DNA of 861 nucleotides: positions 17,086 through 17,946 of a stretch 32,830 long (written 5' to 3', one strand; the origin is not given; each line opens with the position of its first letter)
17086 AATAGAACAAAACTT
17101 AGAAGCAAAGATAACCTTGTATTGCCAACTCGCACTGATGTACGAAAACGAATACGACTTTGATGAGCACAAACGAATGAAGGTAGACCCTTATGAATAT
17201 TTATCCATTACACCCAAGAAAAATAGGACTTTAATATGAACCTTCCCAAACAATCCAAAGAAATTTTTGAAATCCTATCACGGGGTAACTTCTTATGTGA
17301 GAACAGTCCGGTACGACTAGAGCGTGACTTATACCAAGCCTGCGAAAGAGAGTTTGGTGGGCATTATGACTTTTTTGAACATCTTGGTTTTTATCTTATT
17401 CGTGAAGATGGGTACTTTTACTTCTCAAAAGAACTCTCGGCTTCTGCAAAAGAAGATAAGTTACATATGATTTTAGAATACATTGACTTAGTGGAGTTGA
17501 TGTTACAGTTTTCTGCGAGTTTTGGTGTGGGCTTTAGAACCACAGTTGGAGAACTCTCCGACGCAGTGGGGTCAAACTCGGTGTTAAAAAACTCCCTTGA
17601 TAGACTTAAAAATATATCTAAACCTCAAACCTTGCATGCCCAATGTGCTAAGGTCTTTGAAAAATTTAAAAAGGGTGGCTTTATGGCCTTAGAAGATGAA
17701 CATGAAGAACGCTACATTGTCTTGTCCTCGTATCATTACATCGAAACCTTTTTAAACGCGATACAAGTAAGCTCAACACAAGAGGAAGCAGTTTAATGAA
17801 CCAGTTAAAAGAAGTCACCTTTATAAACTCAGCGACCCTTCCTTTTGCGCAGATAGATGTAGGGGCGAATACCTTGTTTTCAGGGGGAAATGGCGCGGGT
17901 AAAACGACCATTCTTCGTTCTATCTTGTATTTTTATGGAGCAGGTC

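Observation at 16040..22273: Four-gene, fully translationally coupled SMC-ATPase / Toprim operon: a compact Wadjet (JetABCD / MksFEB+G)-like system that may be an unclassified variant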

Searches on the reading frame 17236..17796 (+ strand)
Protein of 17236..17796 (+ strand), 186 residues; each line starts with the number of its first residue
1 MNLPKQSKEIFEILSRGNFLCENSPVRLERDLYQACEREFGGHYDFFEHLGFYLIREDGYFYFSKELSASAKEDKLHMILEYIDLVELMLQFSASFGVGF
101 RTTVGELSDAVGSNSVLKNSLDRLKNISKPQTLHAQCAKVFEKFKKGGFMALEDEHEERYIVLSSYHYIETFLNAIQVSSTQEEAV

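Call 3: search_protein_families(library=padloc, proteins=[window:17236-17796:+], max_evalue=1)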
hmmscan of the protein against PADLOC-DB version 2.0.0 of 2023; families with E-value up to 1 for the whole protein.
window:17236-17796:+ (186 aa): 0 families

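Call 4: search_protein_families(library=pfam, proteins=[window:17236-17796:+], max_evalue=1)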
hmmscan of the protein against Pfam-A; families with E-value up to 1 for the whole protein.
window:17236-17796:+ (186 aa): 1 family
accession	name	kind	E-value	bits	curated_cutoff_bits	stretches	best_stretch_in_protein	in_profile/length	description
PF21980.2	MksE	-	2.2e-25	90.3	27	1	5-172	1-162/163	Condensin complex protein MksE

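Call 5: search_protein_families(library=ncbifam, proteins=[window:17236-17796:+], max_evalue=1)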
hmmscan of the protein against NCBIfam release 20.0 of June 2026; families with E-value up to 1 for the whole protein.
window:17236-17796:+ (186 aa): 1 family
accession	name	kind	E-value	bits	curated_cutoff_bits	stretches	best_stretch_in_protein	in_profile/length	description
NF005588.0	PRK07309.1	equivalog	0.059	12.3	576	1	45-127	305-385/391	pyridoxal phosphate-dependent aminotransferase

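Call 9: search_solved_structures(query=window:17236-17796:+, max_evalue=10)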
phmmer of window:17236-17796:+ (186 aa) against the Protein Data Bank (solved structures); distinct sequences matched with E-value up to 10: 0.

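Call 58: search_solved_structures(query=A4, max_evalue=10, show_alignments=2)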
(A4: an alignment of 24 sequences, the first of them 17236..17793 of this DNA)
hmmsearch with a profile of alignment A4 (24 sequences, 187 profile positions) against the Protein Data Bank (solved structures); distinct sequences matched with E-value up to 10: 7.
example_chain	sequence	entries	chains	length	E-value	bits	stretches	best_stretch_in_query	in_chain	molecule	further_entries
9vfj_D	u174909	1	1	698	0.13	15.6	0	53-81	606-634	Photosystem I reaction center subunit II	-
7w43_A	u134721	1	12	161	0.14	15.4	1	132-166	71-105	Uncharacterized ATPase YjoB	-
3rh2_A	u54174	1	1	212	0.21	14.9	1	87-156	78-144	Hypothetical TetR-like transcriptional regulator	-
9r1o_A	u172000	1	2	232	0.22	14.8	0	28-56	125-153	sc-apCC-6-DPH-NR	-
7w42_A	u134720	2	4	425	0.56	13.5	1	133-166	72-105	Uncharacterized ATPase YjoB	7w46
3g8r_A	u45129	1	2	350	0.93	12.8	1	95-152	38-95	Probable spore coat polysaccharide biosynthesis protein E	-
9uas_D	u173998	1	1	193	0.97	12.7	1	53-81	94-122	PsaD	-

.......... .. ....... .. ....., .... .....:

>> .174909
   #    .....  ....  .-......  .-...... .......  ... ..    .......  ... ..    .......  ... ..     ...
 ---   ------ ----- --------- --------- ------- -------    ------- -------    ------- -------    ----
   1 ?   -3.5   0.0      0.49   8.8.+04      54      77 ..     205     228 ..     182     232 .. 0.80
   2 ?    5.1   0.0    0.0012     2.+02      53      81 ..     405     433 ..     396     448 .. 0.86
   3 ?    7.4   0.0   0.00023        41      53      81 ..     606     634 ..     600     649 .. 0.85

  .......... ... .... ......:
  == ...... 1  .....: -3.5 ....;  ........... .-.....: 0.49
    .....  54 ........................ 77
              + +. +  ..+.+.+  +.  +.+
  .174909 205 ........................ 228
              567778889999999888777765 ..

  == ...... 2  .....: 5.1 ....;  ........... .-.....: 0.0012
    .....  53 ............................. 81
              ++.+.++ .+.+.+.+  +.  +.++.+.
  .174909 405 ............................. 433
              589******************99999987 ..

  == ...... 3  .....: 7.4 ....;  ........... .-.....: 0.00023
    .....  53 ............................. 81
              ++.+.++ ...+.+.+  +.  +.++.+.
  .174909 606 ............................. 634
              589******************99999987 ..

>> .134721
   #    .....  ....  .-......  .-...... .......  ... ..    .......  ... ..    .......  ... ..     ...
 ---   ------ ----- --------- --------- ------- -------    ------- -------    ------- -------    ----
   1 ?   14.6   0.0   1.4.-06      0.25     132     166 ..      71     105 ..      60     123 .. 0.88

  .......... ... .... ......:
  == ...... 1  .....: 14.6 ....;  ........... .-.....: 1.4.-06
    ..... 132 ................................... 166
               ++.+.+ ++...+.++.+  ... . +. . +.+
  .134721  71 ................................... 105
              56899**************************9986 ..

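Call 69: search_protein_families(library=padloc, alignment_id=A4, max_evalue=0.1)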
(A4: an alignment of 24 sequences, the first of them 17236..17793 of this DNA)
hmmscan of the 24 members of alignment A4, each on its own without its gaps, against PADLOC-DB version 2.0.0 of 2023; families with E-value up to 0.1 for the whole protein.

A. member 1, window:17236-17793:+ (186 aa): 0 families

B. families by the number of members that match (of 24 scanned): 11 families
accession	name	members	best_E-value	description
PDLC00477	JetB1|JetB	5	7.6e-06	DUF4194 domain; MukE-like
PDLC00502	JetB1|JetB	2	0.00081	DUF4194 domain; MukE-like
PDLC00469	JetB1|JetB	2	0.0015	DUF4194 domain; MukE-like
PDLC03358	MTase_II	2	0.0031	Type II methyltransferase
PDLC00479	JetB1|JetB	2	0.0097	DUF4194 domain; MukE-like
PDLC00500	JetB1|JetB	1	0.00035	DUF4194 domain; MukE-like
PDLC01708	Cas12k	1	0.00036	Cas12k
PDLC01707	Cas12j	1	0.0011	CAS-V-J; effector__SPE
PDLC00471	JetB1|JetB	1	0.0025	DUF4194 domain; MukE-like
PDLC00498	JetB1|JetB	1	0.012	DUF4194 domain; MukE-like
PDLC03829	ZacB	1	0.038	-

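Call 91: find_homologous_proteins(query=A4, max_evalue=0.001)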
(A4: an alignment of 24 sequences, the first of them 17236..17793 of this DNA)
Query A4 (24 sequences) (186 aa, profile of the alignment): 493 proteins with E <= 0.001 among 2744 candidates; the best 120 are listed.
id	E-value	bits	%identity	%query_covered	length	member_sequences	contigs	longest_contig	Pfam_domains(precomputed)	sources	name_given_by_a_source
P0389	6.6e-72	260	32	97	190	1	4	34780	PF21980.3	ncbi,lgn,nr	ncbi:MAG: hypothetical protein PHR13_09035 [Dysgonamonadaceae bacterium]|nr:hypothetical protein [Dy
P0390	2.1e-70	255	30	96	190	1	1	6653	PF21980.3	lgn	-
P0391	2.6e-70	254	32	96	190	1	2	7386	PF21980.3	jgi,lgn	jgi:hypothetical protein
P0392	2.4e-68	248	34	96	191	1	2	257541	PF21980.3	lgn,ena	-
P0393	3.7e-68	247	36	96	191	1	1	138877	PF21980.3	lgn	-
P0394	7.2e-68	246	36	96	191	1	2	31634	PF21980.3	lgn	-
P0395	2.0e-67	245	89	99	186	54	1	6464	PF21980.3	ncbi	-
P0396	2.0e-67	245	35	96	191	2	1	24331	PF21980.3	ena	-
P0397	4.5e-67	244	31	99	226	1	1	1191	PF21980.3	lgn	-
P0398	5.5e-67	243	85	98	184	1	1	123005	PF21980.3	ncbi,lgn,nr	ncbi:MAG: hypothetical protein IBX43_00610 [Campylobacterales bacterium]|nr:hypothetical protein [Ca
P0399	5.7e-67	243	85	98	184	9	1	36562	PF21980.3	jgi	jgi:hypothetical protein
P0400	8.7e-67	243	87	98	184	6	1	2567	PF21980.3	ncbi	-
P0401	1.0e-66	243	99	100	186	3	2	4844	PF21980.3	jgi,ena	-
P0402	1.8e-66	242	93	98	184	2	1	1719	PF21980.3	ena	-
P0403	1.8e-66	242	93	98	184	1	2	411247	PF21980.3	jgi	-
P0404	1.9e-66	242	89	100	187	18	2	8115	PF21980.3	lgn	-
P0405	5.7e-66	240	32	96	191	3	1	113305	PF21980.3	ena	-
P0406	1.8e-65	238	86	98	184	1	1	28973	PF21980.3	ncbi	-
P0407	2.8e-65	238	30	99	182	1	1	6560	PF21980.3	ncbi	-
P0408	3.3e-65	238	95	97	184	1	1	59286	PF21980.3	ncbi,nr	ncbi:hypothetical protein JHD50_09390 [Sulfurimonas sp. MAG313]|nr:hypothetical protein [Sulfurimona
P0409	4.7e-65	237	94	98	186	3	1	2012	PF21980.3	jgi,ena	-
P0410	4.8e-65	237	31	97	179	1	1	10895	PF21980.3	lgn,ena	-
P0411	4.8e-65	237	31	97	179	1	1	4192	PF21980.3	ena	-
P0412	5.1e-65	237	32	97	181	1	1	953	PF21980.3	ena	-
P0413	5.2e-65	237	31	95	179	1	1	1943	PF21980.3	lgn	-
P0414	5.4e-65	237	30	95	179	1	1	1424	PF21980.3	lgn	-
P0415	6.1e-65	237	33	96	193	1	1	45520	PF21980.3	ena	-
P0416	7.3e-65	237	30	99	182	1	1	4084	PF21980.3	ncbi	-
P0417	7.4e-65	237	33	100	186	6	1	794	PF21980.3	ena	-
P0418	1.0e-64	236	31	97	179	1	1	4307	PF21980.3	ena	-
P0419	1.1e-64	236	32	97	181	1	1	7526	PF21980.3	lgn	-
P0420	1.2e-64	236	29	96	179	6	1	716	PF21980.3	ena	-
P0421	1.4e-64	236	31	96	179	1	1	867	PF21980.3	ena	-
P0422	1.5e-64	236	32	97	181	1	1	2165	PF21980.3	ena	-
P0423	1.5e-64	236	30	95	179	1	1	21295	PF21980.3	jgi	-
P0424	1.8e-64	235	32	97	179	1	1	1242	PF21980.3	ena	-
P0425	2.1e-64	235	31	97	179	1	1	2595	PF21980.3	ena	-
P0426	2.6e-64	235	30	96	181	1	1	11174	PF21980.3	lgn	-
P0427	2.6e-64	235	29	97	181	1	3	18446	PF21980.3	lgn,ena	-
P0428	2.8e-64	235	31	97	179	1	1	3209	PF21980.3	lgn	-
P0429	2.9e-64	235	31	97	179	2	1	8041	PF21980.3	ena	-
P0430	3.8e-64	234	32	97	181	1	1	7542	PF21980.3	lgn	-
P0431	4.1e-64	234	30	95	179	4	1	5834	PF21980.3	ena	-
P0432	4.2e-64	234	30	97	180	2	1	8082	PF21980.3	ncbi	-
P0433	4.3e-64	234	29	95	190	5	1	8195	PF21980.3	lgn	-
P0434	4.5e-64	234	31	96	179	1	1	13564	PF21980.3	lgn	-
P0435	4.5e-64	234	31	98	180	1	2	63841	PF21980.3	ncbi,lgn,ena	-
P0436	4.8e-64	234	31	96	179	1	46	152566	PF21980.3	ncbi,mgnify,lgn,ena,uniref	ncbi:condensin complex protein MksE [Prevotella sp.]|mgnify:FL=1|uniref:condensin complex protein Mk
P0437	4.9e-64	234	31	96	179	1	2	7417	PF21980.3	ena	-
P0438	4.9e-64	234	32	97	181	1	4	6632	PF21980.3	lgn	-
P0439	5.3e-64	234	30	97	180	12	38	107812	PF21980.3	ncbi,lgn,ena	-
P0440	5.5e-64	234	29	97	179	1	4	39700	PF21980.3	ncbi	-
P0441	5.7e-64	234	30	96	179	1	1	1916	PF21980.3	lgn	-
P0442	6.0e-64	234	32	96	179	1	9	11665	PF21980.3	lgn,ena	-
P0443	6.0e-64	234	30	95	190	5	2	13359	PF21980.3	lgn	-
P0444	6.1e-64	234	31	97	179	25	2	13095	PF21980.3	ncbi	-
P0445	6.2e-64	234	32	97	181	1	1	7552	PF21980.3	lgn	-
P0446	6.4e-64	233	30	97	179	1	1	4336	PF21980.3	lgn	-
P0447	6.5e-64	233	30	95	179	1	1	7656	PF21980.3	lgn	-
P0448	6.7e-64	233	32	96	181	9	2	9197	PF21980.3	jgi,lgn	jgi:hypothetical protein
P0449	6.8e-64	233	31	97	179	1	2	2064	PF21980.3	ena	-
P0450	6.9e-64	233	31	96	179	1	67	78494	PF21980.3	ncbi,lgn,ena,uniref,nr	ncbi:MAG: hypothetical protein MR933_06005 [Prevotella sp.]|uniref:condensin complex protein MksE n=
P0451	6.9e-64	233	32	96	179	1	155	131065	PF21980.3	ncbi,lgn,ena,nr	ncbi:MAG: hypothetical protein MR850_05345 [Bacteroidales bacterium]|nr:hypothetical protein [Bacter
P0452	7.0e-64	233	31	96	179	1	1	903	PF21980.3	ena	-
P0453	7.1e-64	233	31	97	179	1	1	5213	PF21980.3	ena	-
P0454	7.1e-64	233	32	96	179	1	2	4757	PF21980.3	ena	-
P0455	7.2e-64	233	31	97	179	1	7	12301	PF21980.3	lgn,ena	-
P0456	7.5e-64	233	31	96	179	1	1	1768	PF21980.3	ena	-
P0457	7.7e-64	233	30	96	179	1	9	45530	PF21980.3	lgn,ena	-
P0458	8.1e-64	233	31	96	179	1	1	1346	PF21980.3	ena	-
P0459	8.2e-64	233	31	96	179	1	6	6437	PF21980.3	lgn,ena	-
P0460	8.5e-64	233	31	96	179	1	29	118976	PF21980.3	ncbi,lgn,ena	-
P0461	8.7e-64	233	29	97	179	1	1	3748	PF21980.3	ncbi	-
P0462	8.8e-64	233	31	96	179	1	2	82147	PF21980.3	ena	-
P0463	8.8e-64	233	30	95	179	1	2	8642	PF21980.3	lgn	-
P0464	9.0e-64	233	32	96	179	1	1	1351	PF21980.3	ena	-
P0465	9.1e-64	233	32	96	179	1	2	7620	PF21980.3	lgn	-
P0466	9.5e-64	233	30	95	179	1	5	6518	PF21980.3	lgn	-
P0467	9.5e-64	233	31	95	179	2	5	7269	PF21980.3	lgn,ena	-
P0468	9.7e-64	233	30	96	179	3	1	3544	PF21980.3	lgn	-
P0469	9.8e-64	233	31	96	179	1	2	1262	PF21980.3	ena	-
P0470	9.8e-64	233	31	96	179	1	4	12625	PF21980.3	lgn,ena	-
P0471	1.0e-63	233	32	96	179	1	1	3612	PF21980.3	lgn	-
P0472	1.0e-63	233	31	97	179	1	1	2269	PF21980.3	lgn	-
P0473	1.0e-63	233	31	96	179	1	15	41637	PF21980.3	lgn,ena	-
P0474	1.1e-63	233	33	97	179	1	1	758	PF21980.3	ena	-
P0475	1.1e-63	233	31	97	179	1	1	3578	PF21980.3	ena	-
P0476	1.1e-63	233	29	95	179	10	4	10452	PF21980.3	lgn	-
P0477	1.1e-63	233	31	96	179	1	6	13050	PF21980.3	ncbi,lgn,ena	-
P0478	1.2e-63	233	30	95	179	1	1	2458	PF21980.3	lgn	-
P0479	1.2e-63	233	31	96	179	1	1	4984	PF21980.3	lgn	-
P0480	1.4e-63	232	31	95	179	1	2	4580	PF21980.3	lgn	-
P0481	1.5e-63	232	29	97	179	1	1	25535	PF21980.3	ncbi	-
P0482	1.5e-63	232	30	97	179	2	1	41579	PF21980.3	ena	-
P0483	1.5e-63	232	30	96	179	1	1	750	PF21980.3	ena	-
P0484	1.7e-63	232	28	95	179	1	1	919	PF21980.3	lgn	-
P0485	1.7e-63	232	30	97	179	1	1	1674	PF21980.3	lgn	-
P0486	1.8e-63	232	31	96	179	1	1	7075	PF21980.3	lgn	-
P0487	1.8e-63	232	31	97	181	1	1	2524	PF21980.3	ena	-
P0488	1.9e-63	232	29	97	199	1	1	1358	PF21980.3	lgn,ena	-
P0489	1.9e-63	232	30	95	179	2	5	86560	PF21980.3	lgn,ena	-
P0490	2.0e-63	232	28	94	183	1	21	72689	PF21980.3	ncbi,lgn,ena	-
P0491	2.1e-63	232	31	96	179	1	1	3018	PF21980.3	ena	-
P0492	2.1e-63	232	31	96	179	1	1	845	PF21980.3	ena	-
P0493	2.1e-63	232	29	97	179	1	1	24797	PF21980.3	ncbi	-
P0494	2.4e-63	232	32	96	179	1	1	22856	PF21980.3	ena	-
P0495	2.4e-63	232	28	97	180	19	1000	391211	PF21980.3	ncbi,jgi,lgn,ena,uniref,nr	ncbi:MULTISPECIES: condensin complex protein MksE [Bacteroidales]|jgi:hypothetical protein|uniref:DU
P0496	2.5e-63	232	29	96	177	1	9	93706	PF21980.3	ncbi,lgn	-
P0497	2.6e-63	231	29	98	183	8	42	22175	PF21980.3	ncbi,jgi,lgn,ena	-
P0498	2.9e-63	231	32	96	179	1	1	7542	PF21980.3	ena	-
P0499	3.0e-63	231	29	96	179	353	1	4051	PF21980.3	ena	-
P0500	3.0e-63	231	30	94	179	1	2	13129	PF21980.3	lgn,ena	-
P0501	3.1e-63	231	31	97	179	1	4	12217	PF21980.3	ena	-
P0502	3.2e-63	231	31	96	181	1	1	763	PF21980.3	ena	-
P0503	3.5e-63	231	30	97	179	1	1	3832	PF21980.3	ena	-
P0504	3.6e-63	231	31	97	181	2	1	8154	PF21980.3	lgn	-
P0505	3.6e-63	231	31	94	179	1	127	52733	PF21980.3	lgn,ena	-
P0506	4.2e-63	231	30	96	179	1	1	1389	PF21980.3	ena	-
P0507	4.3e-63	231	61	96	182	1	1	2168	PF21980.3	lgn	-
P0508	4.4e-63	231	31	96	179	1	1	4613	PF21980.3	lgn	-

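Call 92: find_encoding_contigs(protein=P0495, flank=9000, max_places=4)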
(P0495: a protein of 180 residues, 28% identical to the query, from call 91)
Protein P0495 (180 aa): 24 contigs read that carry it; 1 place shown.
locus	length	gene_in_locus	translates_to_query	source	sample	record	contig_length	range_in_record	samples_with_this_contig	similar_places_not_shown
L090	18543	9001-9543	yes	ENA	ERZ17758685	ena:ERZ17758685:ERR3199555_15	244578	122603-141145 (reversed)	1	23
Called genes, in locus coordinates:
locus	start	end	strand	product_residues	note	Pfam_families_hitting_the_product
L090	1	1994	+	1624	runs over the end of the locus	PF00270:DEAD, PF00271:Helicase_C, PF00580:UvrD-helicase, PF13245:AAA_19, PF13401:AAA_22 (weak), PF00580:UvrD-helicase, PF13361:UvrD_C, PF13538:UvrD_C_2, +3 more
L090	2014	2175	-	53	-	-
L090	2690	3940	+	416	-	PF01555:N6_N4_Mtase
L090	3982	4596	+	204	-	PF18273:T3RM_EcoP15I_C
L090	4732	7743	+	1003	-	PF04851:ResIII, PF19778:RE_endonuc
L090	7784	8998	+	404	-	-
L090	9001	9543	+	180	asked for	PF21980:MksE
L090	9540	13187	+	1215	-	PF12128:DUF3584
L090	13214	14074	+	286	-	PF23947:DUF7281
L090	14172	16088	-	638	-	PF00012:HSP70, PF14450:FtsA (faint), PF06723:MreB_Mbl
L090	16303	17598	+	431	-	-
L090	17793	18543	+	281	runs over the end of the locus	PF00072:Response_reg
